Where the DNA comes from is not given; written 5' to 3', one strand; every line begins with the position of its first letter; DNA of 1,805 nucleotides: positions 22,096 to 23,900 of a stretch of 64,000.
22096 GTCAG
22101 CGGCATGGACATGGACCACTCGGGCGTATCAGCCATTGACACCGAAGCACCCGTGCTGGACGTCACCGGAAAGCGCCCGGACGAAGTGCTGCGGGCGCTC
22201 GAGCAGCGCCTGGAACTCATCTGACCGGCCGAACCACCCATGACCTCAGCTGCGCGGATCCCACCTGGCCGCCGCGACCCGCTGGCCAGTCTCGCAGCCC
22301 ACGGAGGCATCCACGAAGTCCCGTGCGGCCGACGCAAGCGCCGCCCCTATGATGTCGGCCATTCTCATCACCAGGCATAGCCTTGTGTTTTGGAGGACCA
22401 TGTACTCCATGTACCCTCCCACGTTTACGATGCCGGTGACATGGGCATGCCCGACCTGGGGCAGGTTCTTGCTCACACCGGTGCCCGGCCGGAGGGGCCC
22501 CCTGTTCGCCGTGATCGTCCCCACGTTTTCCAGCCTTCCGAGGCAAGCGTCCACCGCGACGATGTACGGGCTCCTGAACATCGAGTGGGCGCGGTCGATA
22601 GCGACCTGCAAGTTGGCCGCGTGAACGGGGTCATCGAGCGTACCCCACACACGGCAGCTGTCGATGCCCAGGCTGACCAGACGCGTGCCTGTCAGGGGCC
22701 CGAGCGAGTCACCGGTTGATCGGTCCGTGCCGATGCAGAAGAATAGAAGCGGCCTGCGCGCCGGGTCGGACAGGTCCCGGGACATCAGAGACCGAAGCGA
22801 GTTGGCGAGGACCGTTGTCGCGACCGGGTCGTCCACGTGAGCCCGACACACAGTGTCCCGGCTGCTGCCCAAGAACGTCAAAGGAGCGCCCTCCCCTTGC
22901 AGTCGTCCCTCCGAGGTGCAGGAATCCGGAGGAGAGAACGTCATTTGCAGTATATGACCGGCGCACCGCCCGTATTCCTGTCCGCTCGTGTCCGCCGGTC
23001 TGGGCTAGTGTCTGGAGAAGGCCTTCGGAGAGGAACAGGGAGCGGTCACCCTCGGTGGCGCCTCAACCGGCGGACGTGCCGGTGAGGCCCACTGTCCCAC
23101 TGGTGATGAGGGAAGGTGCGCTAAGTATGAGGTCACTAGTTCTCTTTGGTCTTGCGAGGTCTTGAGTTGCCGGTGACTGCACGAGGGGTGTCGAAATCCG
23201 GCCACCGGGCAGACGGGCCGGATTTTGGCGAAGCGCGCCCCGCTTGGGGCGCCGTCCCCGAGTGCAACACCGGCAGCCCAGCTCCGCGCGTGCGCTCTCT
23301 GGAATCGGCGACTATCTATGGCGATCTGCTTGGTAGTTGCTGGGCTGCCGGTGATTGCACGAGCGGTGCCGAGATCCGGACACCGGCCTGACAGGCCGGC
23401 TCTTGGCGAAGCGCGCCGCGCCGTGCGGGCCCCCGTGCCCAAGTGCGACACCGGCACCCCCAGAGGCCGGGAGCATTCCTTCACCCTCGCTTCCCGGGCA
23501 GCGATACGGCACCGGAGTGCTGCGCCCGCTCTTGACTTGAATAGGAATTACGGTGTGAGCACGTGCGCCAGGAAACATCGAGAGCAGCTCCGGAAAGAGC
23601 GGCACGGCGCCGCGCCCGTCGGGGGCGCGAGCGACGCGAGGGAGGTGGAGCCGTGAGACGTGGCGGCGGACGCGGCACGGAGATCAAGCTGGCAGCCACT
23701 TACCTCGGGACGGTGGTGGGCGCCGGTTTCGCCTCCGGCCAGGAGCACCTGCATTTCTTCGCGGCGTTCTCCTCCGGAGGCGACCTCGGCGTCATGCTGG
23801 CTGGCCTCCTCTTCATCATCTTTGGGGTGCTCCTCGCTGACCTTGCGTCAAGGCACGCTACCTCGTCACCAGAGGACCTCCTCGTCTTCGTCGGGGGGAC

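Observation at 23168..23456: Tandem pair of about 110-nt structured inverted-repeat elements in the divergent yyaC / ykvI-like spacer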

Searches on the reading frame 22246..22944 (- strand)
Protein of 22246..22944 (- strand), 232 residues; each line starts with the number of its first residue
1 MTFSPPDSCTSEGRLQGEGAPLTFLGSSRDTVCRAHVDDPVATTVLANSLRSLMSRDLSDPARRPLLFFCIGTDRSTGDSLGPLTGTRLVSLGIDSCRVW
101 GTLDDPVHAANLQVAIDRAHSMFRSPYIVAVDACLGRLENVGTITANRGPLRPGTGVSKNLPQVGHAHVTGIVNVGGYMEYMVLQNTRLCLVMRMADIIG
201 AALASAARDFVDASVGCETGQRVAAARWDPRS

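Call 54: search_protein_families(library=pfam, proteins=[window:22246-22944:-])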
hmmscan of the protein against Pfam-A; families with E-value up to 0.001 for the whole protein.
window:22246-22944:- (232 aa): 1 family
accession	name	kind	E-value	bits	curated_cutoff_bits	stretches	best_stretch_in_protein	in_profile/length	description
PF06866.16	DUF1256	-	4.3e-54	182.8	27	1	41-200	8-162/164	Protein of unknown function (DUF1256)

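Call 55: search_protein_families(library=ncbifam, proteins=[window:22246-22944:-], max_evalue=0.01)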
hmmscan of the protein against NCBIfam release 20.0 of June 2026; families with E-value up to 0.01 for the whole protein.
window:22246-22944:- (232 aa): 1 family
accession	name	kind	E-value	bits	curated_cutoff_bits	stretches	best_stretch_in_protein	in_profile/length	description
TIGR02841.1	spore_YyaC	equivalog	1.6e-58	196.8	84.9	1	65-202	2-139/140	spore protease YyaC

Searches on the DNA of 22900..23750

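Call 4: search_rna_families(source=window, start=22900, end=23750, threshold=evalue, max_evalue=10, show_alignments=3)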
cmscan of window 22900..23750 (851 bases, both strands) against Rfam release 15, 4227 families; matches with E-value up to 10: 3.
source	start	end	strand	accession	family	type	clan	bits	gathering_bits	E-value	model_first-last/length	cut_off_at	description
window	23266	23354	+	RF03451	mir-3188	Gene; miRNA;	-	17.4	93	7.3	1-86/86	no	mir-3188 microRNA precursor family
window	23384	23423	+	RF01678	P37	Gene; sRNA;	-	14.9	50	6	1-62/62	no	Pseudomonas sRNA P37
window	23461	23490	-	RF01151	snoU82P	Gene; snRNA; snoRNA; CD-box;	-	10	42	9.9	1-55/55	no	Small nucleolar RNA U82P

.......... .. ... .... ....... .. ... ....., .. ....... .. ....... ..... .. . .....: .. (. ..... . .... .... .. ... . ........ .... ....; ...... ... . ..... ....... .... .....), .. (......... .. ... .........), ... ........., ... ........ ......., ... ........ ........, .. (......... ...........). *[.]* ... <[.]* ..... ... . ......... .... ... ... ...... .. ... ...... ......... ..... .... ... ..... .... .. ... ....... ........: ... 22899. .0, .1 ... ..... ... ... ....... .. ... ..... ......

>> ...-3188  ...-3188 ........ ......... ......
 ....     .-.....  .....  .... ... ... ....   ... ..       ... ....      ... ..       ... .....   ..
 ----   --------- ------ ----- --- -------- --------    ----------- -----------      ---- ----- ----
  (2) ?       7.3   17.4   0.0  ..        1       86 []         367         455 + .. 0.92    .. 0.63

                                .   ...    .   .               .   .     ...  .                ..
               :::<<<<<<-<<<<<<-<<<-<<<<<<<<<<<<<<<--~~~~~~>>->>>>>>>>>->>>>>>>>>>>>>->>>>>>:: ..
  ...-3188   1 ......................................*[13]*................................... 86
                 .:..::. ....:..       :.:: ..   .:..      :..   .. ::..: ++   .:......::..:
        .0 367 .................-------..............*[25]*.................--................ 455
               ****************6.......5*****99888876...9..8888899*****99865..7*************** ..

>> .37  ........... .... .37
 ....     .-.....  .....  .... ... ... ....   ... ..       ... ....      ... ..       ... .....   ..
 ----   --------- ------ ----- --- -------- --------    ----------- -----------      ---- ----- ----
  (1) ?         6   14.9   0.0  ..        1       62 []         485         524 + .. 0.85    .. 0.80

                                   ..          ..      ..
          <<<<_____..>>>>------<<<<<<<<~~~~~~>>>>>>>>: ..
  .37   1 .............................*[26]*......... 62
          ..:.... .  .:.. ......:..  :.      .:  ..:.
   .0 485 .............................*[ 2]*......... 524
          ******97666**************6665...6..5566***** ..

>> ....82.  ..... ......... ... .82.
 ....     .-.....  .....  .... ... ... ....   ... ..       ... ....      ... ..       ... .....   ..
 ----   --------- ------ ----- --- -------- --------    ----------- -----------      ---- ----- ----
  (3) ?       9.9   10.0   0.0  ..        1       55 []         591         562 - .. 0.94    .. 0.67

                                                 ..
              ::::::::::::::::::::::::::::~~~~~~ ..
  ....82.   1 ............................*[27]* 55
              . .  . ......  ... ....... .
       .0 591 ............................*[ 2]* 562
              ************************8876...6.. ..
